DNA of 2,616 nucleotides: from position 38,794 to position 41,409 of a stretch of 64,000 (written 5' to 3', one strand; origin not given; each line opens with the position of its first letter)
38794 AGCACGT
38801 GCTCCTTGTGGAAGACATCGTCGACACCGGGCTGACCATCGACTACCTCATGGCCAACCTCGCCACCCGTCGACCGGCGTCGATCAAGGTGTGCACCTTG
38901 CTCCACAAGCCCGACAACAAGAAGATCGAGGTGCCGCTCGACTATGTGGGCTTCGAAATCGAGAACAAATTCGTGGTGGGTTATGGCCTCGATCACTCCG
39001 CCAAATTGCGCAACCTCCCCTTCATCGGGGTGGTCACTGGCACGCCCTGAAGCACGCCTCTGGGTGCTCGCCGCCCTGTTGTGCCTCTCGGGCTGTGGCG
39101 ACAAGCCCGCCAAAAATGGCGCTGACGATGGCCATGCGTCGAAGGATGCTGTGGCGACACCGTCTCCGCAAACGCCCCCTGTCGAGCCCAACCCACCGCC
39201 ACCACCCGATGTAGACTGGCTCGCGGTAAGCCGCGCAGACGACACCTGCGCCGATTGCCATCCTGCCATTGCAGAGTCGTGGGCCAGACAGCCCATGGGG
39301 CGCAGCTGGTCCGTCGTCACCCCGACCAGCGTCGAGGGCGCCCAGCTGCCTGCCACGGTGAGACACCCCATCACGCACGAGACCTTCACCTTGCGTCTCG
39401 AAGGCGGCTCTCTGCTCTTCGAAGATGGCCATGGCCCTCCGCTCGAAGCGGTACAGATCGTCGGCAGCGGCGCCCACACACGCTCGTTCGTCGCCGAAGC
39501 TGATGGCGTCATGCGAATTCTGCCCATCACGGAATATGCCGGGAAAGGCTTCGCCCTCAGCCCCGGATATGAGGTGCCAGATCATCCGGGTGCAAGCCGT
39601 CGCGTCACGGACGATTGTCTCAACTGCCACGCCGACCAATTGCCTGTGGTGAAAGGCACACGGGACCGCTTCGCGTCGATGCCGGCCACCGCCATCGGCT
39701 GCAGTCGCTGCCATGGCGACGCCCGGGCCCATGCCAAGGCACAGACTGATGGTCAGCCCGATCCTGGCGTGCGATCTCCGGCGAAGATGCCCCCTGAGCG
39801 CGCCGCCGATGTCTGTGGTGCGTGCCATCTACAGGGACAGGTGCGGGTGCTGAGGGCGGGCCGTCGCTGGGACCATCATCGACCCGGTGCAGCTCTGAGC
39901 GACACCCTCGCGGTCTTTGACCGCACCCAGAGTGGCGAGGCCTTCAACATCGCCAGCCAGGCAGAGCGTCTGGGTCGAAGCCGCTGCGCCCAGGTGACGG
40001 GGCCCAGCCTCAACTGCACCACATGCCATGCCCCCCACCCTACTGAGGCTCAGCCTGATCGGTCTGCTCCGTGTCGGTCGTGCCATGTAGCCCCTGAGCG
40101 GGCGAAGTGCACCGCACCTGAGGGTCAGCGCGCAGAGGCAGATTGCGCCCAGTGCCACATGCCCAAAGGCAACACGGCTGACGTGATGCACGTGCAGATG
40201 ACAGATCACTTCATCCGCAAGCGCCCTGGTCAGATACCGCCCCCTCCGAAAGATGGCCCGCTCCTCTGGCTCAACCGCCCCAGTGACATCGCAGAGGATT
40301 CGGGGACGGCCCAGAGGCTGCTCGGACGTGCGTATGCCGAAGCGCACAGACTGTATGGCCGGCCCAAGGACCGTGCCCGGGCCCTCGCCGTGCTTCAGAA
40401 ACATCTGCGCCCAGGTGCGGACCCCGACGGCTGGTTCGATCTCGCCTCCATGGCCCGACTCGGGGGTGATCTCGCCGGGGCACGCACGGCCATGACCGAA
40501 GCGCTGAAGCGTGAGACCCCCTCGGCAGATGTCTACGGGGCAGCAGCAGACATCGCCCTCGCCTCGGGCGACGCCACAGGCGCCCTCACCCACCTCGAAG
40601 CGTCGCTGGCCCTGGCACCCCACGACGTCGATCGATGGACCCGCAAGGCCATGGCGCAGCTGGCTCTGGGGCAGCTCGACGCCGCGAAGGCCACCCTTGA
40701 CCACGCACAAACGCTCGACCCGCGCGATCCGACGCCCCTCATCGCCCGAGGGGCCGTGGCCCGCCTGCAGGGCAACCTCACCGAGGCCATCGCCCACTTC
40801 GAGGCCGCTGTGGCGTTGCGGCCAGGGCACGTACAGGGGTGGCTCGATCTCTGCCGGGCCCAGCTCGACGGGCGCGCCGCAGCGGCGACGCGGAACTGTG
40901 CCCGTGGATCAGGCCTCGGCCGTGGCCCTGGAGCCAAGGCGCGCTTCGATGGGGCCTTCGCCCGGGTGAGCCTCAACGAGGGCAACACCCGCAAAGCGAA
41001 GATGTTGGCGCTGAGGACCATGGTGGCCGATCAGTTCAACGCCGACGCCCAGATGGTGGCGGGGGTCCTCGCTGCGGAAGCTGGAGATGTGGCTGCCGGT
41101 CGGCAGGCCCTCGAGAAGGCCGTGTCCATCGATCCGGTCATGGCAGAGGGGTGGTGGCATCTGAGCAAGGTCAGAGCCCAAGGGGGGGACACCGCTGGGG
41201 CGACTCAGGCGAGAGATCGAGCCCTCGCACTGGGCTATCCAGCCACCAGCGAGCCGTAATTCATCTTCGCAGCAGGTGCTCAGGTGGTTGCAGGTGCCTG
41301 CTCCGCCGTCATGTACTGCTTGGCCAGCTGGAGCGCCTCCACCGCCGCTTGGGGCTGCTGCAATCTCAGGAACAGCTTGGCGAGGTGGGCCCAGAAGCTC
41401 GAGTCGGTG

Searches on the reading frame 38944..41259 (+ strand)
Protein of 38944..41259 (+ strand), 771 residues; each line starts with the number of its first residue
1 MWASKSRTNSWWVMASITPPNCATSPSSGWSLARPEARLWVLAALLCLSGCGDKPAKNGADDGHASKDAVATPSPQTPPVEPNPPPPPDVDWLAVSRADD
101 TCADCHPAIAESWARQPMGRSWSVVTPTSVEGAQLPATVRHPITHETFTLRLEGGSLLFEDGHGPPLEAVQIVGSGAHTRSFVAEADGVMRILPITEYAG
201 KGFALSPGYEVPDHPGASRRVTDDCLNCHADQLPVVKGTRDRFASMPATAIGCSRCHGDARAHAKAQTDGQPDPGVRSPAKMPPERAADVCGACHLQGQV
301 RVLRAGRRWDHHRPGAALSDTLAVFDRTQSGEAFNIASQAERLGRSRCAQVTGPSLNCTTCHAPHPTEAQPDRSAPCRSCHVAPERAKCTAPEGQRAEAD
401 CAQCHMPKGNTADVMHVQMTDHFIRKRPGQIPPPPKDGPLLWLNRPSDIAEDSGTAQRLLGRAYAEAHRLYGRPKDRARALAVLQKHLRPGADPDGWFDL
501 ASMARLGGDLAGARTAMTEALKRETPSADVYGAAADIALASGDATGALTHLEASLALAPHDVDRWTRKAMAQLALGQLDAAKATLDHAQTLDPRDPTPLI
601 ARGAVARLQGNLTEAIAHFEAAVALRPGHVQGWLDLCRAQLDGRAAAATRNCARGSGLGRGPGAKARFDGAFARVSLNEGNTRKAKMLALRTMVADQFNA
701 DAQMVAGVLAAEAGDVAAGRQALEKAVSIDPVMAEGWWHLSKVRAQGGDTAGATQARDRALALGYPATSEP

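Call 47: find_encoding_contigs(protein=window:38944-41259:+, flank=10000, max_places=3)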
Protein window:38944-41259:+ (771 aa): no gene with exactly this product is on record in the collection.
